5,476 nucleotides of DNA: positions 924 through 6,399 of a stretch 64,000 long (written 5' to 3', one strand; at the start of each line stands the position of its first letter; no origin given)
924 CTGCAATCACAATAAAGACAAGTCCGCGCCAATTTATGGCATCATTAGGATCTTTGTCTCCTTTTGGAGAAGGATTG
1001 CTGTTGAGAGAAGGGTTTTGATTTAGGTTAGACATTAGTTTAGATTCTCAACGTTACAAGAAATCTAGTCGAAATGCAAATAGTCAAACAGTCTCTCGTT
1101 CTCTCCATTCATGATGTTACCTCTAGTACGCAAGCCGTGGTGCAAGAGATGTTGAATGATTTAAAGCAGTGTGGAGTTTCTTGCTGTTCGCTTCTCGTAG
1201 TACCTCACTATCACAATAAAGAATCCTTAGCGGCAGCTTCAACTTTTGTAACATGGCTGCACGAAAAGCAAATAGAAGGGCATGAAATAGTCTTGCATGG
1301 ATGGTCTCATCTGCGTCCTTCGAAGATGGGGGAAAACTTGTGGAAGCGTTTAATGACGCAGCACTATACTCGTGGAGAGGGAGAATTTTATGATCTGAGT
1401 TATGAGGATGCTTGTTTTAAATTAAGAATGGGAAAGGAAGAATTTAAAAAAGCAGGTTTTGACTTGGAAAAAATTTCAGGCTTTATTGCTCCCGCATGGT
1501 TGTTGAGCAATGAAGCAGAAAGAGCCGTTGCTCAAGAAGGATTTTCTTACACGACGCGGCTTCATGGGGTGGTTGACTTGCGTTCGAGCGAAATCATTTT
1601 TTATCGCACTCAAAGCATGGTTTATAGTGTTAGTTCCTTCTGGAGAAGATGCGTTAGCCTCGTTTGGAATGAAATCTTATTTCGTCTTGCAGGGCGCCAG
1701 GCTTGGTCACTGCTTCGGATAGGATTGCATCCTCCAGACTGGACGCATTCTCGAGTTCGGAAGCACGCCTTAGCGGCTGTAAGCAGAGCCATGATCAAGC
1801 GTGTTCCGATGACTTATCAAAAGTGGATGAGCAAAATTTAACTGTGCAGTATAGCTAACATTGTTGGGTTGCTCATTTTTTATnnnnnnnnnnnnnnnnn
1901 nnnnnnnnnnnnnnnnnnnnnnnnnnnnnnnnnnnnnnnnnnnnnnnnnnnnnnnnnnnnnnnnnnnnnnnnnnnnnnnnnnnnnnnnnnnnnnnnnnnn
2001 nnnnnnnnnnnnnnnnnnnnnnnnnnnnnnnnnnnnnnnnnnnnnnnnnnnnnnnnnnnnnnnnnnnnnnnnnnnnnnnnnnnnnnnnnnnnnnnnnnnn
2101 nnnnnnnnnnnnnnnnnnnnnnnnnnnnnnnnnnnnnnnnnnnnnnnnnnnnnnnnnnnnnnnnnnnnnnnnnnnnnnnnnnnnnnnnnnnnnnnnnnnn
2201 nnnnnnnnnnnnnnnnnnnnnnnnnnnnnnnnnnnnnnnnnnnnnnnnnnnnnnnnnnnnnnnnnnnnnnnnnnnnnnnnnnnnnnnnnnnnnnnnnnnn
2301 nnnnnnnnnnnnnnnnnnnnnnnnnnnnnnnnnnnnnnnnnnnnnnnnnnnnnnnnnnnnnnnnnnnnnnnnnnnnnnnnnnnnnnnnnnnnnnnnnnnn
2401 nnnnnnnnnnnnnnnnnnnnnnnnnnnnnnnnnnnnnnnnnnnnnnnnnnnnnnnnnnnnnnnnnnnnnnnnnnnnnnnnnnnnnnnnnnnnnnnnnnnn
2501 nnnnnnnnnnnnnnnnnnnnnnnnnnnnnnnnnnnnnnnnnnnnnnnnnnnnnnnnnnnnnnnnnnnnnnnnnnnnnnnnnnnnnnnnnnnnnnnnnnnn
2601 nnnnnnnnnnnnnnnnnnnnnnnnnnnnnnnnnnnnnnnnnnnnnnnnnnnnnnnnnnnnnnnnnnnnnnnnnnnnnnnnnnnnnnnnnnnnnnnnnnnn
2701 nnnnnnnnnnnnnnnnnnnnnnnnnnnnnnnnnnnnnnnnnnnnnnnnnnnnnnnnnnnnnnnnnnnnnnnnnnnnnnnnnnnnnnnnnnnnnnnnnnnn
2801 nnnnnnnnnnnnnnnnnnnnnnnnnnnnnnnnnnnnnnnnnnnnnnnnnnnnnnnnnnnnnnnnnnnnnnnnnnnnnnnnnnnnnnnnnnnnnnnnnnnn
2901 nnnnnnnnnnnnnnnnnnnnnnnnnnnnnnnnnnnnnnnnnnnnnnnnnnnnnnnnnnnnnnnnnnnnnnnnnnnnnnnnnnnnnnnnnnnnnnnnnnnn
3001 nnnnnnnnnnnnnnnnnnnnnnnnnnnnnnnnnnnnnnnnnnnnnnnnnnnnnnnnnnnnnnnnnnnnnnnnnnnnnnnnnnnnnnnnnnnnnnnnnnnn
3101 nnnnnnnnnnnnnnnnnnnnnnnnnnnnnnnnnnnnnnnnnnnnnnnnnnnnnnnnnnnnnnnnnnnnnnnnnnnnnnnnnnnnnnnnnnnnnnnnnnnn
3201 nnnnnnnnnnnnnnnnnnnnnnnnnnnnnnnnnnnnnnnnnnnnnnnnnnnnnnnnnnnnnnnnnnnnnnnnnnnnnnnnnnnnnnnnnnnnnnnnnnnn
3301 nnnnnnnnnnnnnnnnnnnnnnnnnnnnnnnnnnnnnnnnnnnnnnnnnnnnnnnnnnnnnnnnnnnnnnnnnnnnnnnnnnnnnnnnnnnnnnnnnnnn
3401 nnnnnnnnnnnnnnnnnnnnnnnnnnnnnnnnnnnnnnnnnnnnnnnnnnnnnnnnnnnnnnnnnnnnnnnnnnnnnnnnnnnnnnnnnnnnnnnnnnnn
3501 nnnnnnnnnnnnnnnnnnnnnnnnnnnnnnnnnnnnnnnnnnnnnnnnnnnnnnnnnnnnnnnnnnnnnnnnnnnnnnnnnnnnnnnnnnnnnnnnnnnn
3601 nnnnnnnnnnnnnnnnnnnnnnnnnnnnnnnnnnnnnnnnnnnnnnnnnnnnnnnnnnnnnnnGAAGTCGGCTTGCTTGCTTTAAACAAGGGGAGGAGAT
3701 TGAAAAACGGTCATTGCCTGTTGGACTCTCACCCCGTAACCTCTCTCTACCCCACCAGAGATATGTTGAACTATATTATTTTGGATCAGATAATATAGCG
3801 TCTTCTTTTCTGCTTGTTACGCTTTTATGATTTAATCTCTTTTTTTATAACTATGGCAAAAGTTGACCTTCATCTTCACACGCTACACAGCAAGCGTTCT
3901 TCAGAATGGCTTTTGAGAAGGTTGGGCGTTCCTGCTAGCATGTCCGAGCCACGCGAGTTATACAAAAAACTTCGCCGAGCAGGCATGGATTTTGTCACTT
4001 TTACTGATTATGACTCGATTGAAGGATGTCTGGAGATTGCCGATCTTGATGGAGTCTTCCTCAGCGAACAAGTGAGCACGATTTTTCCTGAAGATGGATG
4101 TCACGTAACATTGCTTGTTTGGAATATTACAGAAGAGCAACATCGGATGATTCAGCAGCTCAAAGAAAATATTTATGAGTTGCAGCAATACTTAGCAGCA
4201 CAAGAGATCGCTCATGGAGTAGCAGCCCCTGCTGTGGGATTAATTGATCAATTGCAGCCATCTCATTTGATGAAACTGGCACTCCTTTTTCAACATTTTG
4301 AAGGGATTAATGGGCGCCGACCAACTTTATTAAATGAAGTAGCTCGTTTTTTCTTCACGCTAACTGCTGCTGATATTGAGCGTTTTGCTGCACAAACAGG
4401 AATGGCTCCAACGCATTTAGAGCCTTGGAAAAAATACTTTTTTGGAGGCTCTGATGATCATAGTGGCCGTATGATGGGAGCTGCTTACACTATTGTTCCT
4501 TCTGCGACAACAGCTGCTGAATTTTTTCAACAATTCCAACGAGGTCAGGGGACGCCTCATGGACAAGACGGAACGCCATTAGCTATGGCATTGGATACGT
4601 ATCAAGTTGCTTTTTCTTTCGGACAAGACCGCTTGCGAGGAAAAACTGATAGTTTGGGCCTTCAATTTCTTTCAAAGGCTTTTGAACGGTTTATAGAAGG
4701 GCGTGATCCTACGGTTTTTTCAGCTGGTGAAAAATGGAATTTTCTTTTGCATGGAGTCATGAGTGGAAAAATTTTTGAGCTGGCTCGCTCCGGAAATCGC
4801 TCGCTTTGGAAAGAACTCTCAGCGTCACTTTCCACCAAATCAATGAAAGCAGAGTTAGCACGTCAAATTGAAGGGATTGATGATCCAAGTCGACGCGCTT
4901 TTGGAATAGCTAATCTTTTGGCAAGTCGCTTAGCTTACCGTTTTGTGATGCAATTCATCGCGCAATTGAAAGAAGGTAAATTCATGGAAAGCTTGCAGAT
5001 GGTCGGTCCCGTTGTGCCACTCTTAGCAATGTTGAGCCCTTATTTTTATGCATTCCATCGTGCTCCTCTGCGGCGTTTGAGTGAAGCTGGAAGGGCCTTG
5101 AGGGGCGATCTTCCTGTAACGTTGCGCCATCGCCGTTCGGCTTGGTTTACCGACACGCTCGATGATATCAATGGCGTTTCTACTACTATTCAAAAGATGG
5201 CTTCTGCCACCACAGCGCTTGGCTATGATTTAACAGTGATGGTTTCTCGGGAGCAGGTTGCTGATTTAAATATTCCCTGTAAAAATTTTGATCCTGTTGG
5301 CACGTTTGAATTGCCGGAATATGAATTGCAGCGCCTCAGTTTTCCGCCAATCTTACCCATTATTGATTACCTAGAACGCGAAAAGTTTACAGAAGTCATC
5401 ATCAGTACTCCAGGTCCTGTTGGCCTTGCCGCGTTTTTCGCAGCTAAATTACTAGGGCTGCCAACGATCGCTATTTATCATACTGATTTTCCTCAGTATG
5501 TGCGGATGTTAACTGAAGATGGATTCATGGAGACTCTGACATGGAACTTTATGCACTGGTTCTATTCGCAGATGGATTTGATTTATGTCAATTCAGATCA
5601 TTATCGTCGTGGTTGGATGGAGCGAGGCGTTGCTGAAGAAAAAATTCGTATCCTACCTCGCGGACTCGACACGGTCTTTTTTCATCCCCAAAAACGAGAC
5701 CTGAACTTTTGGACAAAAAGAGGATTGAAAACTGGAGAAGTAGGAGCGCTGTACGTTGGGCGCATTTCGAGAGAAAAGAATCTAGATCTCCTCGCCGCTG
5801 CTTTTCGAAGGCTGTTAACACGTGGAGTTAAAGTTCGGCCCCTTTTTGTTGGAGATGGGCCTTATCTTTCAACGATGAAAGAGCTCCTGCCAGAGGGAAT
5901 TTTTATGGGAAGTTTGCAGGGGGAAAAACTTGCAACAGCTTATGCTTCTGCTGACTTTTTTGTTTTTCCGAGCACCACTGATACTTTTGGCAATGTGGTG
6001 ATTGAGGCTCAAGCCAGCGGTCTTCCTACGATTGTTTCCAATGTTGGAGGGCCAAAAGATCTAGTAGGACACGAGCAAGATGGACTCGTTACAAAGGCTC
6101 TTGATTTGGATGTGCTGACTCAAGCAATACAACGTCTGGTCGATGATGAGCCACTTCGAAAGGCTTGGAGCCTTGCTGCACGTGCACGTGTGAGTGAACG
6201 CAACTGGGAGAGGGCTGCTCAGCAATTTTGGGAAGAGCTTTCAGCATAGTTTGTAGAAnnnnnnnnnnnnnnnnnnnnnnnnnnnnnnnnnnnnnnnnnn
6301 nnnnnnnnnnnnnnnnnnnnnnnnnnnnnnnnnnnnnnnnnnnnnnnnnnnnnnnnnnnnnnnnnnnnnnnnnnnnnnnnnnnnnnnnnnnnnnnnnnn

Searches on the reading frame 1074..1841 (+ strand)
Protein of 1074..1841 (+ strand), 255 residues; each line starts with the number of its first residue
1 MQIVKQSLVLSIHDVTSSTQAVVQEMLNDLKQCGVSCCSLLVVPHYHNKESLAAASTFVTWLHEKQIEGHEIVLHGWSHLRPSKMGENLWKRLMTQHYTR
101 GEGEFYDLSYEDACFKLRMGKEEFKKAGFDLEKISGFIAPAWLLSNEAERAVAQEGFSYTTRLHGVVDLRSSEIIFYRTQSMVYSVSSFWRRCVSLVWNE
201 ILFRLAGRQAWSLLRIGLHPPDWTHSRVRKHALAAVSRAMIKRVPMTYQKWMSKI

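Call 4: search_protein_families(library=pfam, proteins=[window:1074-1841:+], max_evalue=1)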
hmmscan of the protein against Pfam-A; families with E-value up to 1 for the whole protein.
window:1074-1841:+ (255 aa): 1 family
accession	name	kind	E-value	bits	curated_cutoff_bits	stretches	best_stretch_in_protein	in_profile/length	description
PF10096.14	DUF2334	-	1.5e-25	90.5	26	1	8-165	2-148/203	Uncharacterized protein conserved in bacteria (DUF2334)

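Call 5: search_protein_families(library=ncbifam, proteins=[window:1074-1841:+], max_evalue=1)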
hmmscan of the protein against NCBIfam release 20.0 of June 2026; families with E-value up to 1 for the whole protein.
window:1074-1841:+ (255 aa): 1 family
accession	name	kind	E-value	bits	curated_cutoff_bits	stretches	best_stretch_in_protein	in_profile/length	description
NF053788.1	GlcNAc_PG_deac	equivalog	2.5e-52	177.7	280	1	7-252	2-240/241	N-acetylglucosaminyl phosphatidylglycerol deacetylase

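Call 10: list_cluster_members(proteins=[P0001, window:1074-1841:+, window:7825-8415:-])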
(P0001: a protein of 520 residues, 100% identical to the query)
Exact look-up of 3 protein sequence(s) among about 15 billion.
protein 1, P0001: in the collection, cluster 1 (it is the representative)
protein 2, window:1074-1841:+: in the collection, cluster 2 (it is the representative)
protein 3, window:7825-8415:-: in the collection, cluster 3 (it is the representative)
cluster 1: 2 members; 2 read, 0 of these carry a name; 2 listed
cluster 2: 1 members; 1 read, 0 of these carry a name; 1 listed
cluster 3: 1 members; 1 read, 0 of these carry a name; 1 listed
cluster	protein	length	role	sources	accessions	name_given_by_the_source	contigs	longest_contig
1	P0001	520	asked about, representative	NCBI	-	-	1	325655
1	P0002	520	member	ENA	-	-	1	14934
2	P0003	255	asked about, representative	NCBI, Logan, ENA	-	-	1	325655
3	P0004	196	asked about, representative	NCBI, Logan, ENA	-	-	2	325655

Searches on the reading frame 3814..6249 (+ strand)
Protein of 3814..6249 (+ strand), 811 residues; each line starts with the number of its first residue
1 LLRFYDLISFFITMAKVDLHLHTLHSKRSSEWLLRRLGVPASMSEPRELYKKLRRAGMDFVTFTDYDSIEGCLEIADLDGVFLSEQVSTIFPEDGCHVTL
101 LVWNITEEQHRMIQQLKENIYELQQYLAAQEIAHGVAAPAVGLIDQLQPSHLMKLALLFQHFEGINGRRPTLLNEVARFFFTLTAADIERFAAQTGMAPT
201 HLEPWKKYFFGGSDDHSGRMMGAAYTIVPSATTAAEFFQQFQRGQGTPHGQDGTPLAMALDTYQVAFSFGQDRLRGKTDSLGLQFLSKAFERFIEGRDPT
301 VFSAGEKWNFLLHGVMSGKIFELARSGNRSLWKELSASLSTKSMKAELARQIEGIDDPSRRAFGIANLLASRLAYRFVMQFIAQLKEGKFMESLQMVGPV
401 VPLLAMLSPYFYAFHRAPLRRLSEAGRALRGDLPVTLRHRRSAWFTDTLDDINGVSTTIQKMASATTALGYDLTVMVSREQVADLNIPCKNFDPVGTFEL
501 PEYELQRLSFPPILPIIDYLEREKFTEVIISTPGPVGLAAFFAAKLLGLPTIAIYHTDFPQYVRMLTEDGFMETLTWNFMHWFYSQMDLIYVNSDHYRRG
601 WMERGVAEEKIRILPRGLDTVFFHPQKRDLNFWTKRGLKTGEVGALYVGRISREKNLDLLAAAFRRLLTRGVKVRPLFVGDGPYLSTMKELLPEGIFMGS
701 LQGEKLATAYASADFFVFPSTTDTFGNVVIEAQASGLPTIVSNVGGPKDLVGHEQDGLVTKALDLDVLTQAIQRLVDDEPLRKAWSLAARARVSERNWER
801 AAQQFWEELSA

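Call 4: search_protein_families(library=pfam, proteins=[window:3814-6249:+], max_evalue=1)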
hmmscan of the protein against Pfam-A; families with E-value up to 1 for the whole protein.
window:3814-6249:+ (811 aa): 8 families
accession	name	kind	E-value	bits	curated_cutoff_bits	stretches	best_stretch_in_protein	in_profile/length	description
PF00534.26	Glycos_transf_1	-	6.2e-30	104.4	26.4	1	637-791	10-171/172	Glycosyl transferases group 1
PF13692.12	Glyco_trans_1_4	-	4.2e-28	98.8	27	1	645-778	4-142/142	Glycosyl transferases group 1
PF13439.12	Glyco_transf_4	-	1.5e-20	74.4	28.5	1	452-620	1-168/170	Glycosyltransferase Family 4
PF13579.12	Glyco_trans_4_4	-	3e-11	44.3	29.7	1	453-617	1-158/158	Glycosyl transferase 4-like domain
PF20706.3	GT4-conflict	-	1.5e-08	34.5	26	1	704-804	273-384/385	Family 4 Glycosyltransferase in conflict systems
PF13263.12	PHP_C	-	7.6e-05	22.6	21.3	1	205-245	14-55/56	PHP-associated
PF00291.31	PALP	-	0.0025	17.6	35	0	516-566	45-96/295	Pyridoxal-phosphate dependent enzyme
PF13524.12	Glyco_trans_1_2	-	0.0039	17.6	25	1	698-805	32-142/144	Glycosyl transferase-like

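Call 5: search_protein_families(library=ncbifam, proteins=[window:3814-6249:+], max_evalue=1)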
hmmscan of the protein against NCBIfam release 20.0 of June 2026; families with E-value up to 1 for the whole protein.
window:3814-6249:+ (811 aa): 46 families (the best 25 are shown)
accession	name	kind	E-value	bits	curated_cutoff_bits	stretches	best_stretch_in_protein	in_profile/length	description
NF053787.1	GlcN_PG_synth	equivalog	9e-34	116.9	480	1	531-806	89-353/361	N-acetylglucosaminyl phosphatidylglycerol synthase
TIGR03088.1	stp2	hypoth_equivalog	1.9e-23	83.1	409.05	1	605-797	156-357/374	TIGR03088 family PEP-CTERM/XrtA system glycosyltransferase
TIGR04063.1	stp3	hypoth_equivalog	1.4e-20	73.6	442.05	1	568-805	139-388/397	TIGR04063 family PEP-CTERM/XrtA system glycosyltransferase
TIGR04157.1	glyco_rSAM_CFB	subfamily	2.6e-19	69.5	400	1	603-762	187-350/406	TIGR04157 family glycosyltransferase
NF041876.1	EPS_EpsE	equivalog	6.8e-19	68.4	400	1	608-796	185-379/389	exopolysaccharide biosynthesis GT4 family glycosyltransferase EpsE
TIGR03449.1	mycothiol_MshA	equivalog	1.1e-18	67.3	462.5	1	588-805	166-396/406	D-inositol-3-phosphate glycosyltransferase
NF047684.1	TeichurnBiosyTuaC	equivalog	1e-17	64.2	550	1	607-788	183-364/391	teichuronic acid biosynthesis protein TuaC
TIGR03999.1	thiol_BshA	equivalog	1.7e-17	63.4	273.7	1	582-797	140-357/375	N-acetyl-alpha-D-glucosaminyl L-malate synthase BshA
NF012028.0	PRK15484.1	subfamily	6.3e-15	55.1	618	1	595-809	147-375/380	lipopolysaccharide N-acetylglucosaminyltransferase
TIGR02149.1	glgA_Coryne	subfamily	3.3e-14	52.8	302.4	1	586-804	144-382/391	glycogen synthase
NF049988.1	MGlcDAGSynMgs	equivalog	8.4e-13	48.4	400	1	452-802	14-377/398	alpha-monoglucosyldiacylglycerol synthase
TIGR04047.1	MSMEG_0565_glyc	hypoth_equivalog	9.4e-13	48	259.85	1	696-804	260-366/373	MSMEG_0565 family glycosyltransferase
TIGR02472.1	sucr_P_syn_N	equivalog_domain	2.1e-12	46.6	576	1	712-799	340-428/439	sucrose-phosphate synthase, putative, glycosyltransferase domain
NF050063.1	ProtGlycPglJ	equivalog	4.8e-12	45.8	500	1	566-800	124-354/363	N-acetylgalactosamine-N,N'-diacetylbacillosaminyl-diphospho-undecaprenol 4-alpha-N-acetylgalactosaminyltransferase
NF038295.1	EPS_HpsP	equivalog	1.9e-11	43.6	550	1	613-805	180-380/388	hormogonium polysaccharide biosynthesis glycosyltransferase HpsP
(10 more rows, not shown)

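Call 15: find_related_loci(query=window:3814-6249:+, collection=genome_contigs, flank=10000)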
Query window:3814-6249:+ (811 aa) in genome_contigs; peptide patterns used: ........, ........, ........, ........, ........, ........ (x = any residue, [..] = any of these).
87 stretches matched a pattern; 64 encode a relative of the query (tblastn E <= 1e-3); 64 distinct loci.
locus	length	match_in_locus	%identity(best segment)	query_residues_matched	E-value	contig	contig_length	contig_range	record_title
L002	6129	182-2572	89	14-810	0e+0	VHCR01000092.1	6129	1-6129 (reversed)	MAG: Verrucomicrobia bacterium isolate K_DeepCast_35m_m1_007 K_DeepCast_35m_m1_007_Ga0194129_10020500, whole genome shot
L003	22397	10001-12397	87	11-809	0e+0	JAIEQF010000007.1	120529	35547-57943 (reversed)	MAG: Chthoniobacterales bacterium isolate co.spades.DASTOOL.2.5kb_122 c_000000444747, whole genome shotgun sequence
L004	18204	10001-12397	87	11-809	0e+0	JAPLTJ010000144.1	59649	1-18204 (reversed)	MAG: Verrucomicrobiia bacterium isolate LacPavin_0419_WC53_MAG_45_28 LacPavin_0419_WC53_scaffold_212819, whole genome sh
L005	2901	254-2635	75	14-807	0e+0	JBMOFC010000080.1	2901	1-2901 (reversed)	MAG: Chthoniobacterales bacterium isolate Deming_bin.170 contig139311, whole genome shotgun sequence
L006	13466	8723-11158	72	5-811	0e+0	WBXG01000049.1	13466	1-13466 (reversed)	MAG: Verrucomicrobia bacterium isolate Xiphi-554 Ga0133913_10035085, whole genome shotgun sequence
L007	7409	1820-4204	72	13-807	0e+0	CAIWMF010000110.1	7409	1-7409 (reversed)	MAG: uncultured Spartobacteria bacterium isolate Kiruna_bin-02438 genome assembly, contig: bin-02438:110/220, whole geno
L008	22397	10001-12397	66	10-808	0e+0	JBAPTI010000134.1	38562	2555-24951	MAG: Chthoniobacterales bacterium isolate MFD02790_ilm_asm_bin2 k127_93566, whole genome shotgun sequence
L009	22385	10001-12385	58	15-808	0e+0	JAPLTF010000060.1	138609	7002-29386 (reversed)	MAG: Verrucomicrobia bacterium isolate LacPavin_0818_WC55_MAG_61_14 LacPavin_0818_WC55_scaffold_1004694, whole genome sh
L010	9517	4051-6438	58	13-807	0e+0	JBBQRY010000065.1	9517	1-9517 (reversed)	MAG: Chthoniobacterales bacterium isolate Co_metawrap_1717 Cmw_1717_k141_16697637_length_9517_cov_7.9970, whole genome s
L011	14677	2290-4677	58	14-808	0e+0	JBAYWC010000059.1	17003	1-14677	MAG: Terrimicrobiaceae bacterium isolate SO_2016_LW3_74 scaffold04798_LW162_2016, whole genome shotgun sequence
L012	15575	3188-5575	58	14-808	0e+0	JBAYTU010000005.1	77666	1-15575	MAG: Terrimicrobiaceae bacterium isolate SO_2016_LW3_16 scaffold00490_LW162_2016, whole genome shotgun sequence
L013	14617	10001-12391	57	13-808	0e+0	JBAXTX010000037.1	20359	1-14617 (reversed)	MAG: Verrucomicrobiia bacterium isolate ELA646 MAG646_37, whole genome shotgun sequence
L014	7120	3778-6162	57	15-808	0e+0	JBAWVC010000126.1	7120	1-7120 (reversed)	MAG: Verrucomicrobiota bacterium isolate ELA001 MAG001_126, whole genome shotgun sequence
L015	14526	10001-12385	57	15-808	0e+0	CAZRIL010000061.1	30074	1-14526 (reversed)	MAG TPA_asm: uncultured Chthoniobacter sp. isolate SRP242652_co2_52 genome assembly, contig: NODE_1772_length_30074_cov_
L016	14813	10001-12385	57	15-808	0e+0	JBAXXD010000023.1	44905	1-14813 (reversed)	MAG: Verrucomicrobiia bacterium isolate ELA730 MAG730_23, whole genome shotgun sequence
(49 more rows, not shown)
